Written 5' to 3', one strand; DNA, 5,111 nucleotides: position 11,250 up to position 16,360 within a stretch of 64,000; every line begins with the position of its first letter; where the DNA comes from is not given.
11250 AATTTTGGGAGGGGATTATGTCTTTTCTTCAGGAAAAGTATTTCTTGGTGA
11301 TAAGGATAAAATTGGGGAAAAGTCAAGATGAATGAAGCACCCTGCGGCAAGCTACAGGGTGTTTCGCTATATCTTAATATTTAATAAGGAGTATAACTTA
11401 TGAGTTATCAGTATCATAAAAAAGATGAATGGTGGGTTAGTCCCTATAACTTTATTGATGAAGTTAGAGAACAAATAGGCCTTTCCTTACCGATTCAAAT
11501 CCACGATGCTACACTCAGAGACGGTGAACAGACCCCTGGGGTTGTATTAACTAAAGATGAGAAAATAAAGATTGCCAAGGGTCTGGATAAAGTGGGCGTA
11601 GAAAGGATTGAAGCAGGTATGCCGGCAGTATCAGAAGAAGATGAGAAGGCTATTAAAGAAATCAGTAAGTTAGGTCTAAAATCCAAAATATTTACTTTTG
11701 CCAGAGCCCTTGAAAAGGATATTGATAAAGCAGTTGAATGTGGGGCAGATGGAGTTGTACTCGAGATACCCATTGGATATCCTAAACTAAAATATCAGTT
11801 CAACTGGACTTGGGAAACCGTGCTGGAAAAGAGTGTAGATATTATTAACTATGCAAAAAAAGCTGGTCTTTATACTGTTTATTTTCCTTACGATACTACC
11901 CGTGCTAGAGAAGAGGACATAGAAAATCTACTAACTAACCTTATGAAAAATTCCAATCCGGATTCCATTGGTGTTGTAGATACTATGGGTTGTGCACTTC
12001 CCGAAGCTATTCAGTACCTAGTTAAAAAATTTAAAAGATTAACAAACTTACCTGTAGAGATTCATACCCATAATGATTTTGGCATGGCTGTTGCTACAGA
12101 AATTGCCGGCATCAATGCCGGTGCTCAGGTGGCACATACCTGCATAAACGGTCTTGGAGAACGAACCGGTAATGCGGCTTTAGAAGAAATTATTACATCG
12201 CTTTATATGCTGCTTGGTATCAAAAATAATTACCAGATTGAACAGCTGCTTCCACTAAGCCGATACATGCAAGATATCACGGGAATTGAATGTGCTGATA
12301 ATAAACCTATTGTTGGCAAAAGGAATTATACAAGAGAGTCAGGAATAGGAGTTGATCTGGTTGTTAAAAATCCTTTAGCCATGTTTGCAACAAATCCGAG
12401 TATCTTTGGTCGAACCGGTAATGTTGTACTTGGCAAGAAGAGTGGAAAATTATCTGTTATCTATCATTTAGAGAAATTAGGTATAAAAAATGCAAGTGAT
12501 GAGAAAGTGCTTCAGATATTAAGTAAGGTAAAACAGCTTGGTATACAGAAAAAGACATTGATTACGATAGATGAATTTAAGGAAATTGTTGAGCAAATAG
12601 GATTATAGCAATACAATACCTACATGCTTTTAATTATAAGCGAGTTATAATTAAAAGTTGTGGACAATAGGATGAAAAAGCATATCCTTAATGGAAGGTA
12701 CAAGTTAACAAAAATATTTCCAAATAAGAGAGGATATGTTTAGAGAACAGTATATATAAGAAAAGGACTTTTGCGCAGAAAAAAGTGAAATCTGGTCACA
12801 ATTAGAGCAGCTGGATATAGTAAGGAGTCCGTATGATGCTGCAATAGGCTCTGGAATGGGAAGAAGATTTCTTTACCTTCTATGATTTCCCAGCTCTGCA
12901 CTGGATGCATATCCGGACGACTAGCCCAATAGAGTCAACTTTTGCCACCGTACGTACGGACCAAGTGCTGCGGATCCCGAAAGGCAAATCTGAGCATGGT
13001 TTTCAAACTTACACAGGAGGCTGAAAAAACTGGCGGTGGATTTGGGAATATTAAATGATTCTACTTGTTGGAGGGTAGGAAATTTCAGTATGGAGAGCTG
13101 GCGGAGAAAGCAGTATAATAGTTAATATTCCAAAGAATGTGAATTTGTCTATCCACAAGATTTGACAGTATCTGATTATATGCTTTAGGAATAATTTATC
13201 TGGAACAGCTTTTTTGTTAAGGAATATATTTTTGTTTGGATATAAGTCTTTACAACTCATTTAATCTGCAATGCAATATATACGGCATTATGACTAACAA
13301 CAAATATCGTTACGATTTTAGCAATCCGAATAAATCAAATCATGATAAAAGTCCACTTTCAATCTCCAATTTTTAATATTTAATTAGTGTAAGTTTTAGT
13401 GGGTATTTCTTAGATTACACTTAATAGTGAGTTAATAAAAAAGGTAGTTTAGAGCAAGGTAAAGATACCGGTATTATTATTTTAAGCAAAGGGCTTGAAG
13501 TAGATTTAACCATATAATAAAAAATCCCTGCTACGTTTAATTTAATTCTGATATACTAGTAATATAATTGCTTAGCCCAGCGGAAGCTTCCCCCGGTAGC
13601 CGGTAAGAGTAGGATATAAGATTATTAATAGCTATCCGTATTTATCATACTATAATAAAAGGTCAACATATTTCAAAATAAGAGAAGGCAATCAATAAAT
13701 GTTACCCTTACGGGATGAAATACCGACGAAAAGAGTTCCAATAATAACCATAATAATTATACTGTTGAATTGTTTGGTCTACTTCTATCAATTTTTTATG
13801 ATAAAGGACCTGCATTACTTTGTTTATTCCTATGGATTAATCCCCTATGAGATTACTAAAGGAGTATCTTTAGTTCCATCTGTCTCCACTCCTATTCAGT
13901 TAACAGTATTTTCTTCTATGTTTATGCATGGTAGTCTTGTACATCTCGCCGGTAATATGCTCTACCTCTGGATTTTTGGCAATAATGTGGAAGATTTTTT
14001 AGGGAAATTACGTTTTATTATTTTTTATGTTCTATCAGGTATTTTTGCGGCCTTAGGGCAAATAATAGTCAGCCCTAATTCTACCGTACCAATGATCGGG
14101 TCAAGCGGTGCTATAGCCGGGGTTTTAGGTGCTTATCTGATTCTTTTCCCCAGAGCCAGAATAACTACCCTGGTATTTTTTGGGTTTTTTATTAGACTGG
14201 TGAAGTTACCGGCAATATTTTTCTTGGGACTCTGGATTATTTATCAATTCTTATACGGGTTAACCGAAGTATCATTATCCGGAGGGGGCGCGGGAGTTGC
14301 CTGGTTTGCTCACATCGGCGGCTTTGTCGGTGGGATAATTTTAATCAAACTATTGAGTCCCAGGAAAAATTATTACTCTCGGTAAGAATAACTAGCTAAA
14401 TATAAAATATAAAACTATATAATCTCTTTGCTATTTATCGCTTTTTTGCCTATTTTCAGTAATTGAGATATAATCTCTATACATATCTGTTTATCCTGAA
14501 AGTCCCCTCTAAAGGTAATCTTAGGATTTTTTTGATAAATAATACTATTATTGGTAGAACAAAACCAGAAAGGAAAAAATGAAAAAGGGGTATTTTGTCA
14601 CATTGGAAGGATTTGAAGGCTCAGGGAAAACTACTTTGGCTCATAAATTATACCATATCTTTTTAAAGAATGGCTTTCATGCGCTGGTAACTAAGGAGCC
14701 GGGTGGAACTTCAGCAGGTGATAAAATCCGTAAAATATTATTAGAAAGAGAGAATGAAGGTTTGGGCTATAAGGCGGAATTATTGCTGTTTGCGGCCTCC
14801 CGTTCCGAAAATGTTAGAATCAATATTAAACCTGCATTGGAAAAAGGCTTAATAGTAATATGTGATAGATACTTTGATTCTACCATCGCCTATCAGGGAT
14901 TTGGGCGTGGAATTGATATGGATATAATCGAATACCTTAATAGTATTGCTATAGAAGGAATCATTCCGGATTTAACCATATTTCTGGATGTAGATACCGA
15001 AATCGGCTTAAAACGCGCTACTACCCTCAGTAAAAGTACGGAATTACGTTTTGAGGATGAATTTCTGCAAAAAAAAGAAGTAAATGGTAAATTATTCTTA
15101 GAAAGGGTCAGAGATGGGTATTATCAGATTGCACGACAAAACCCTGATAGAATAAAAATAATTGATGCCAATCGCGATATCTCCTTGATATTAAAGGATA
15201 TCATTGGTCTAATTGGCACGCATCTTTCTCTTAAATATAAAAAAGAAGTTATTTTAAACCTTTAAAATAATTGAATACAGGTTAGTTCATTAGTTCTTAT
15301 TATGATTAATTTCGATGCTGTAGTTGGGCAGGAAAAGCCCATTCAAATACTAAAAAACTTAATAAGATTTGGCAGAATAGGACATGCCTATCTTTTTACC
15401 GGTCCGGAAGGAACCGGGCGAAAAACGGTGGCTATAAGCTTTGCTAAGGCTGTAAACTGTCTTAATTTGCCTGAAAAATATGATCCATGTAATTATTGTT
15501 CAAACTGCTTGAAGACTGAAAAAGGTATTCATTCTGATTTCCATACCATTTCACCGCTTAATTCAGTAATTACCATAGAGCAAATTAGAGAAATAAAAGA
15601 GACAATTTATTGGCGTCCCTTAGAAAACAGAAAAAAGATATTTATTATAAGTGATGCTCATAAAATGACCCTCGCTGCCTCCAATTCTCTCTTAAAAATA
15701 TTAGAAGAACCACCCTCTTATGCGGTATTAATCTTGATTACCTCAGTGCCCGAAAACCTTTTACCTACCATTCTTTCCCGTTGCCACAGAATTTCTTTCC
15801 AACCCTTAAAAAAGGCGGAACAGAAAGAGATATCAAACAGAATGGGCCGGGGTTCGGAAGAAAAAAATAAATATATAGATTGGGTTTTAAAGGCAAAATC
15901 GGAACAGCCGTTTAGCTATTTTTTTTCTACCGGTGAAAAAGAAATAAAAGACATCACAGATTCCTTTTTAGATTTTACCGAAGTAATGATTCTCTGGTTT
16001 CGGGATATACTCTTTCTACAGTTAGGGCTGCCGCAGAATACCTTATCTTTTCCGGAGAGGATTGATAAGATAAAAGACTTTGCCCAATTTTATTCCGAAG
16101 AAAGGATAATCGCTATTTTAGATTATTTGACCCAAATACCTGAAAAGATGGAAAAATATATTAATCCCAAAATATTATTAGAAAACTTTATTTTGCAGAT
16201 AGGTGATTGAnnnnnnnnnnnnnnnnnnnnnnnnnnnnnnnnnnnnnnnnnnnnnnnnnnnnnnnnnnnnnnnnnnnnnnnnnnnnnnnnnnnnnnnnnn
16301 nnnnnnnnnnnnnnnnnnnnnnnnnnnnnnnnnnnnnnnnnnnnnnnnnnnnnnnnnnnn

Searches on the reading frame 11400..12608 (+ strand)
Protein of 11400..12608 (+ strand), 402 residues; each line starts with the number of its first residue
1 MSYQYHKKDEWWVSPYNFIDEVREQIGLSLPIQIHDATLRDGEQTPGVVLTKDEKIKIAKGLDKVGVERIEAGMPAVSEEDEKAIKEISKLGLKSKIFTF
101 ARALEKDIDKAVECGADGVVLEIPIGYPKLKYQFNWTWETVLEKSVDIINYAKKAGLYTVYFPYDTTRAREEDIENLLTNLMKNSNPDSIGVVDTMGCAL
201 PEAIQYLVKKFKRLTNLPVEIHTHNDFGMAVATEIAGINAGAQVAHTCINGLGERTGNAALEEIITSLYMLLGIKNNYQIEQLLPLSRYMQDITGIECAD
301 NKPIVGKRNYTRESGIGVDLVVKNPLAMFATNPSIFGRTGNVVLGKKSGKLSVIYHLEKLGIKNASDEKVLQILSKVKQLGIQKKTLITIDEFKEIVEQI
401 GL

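Call 63: search_protein_families(library=pfam, proteins=[window:11400-12608:+], max_evalue=0.00001)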
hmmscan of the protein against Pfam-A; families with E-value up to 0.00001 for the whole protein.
window:11400-12608:+ (402 aa): 2 families
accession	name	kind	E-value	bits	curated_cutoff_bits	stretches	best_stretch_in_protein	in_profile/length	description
PF00682.25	HMGL-like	-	2.2e-65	221.1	29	1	32-288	2-258/260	HMGL-like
PF22617.1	HCS_D2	-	2.5e-10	41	27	1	304-384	1-81/82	Homocitrate synthase post-HMGL domain-like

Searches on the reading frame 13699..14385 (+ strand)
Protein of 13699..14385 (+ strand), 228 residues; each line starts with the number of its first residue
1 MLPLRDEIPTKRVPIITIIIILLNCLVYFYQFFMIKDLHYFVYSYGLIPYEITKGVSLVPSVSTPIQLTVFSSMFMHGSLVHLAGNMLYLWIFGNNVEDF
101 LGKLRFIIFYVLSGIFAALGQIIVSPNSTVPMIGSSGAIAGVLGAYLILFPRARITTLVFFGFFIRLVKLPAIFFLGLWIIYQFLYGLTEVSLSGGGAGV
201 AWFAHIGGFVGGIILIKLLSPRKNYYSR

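Call 63: search_protein_families(library=pfam, proteins=[window:13699-14385:+], max_evalue=0.00001)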
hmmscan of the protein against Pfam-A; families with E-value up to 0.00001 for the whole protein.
window:13699-14385:+ (228 aa): 1 family
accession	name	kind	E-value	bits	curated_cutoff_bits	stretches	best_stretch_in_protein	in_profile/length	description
PF01694.28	Rhomboid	-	4.3e-34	118.2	22.6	1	69-221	6-142/143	Rhomboid domain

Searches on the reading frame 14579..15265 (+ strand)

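Call 63: search_protein_families(library=pfam, proteins=[window:14579-15265:+], max_evalue=0.00001)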
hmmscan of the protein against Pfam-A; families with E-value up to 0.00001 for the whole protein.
window:14579-15265:+ (228 aa): 1 family
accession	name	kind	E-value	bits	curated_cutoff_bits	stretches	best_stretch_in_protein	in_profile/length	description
PF02223.23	Thymidylate_kin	-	9.1e-47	159.6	27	1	9-208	1-185/185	Thymidylate kinase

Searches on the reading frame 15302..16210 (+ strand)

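Call 63: search_protein_families(library=pfam, proteins=[window:15302-16210:+], max_evalue=0.00001)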
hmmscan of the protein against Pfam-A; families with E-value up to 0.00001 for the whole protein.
window:15302-16210:+ (302 aa): 2 families
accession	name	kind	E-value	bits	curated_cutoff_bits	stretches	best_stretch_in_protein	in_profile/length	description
PF13177.12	DNA_pol3_delta2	-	5.4e-54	183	27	1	9-169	1-160/161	DNA polymerase III, delta subunit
PF09115.15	DNApol3-delta_C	-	6.9e-07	30.2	21.7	1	225-300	39-115/117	DNA polymerase III, delta subunit, C terminal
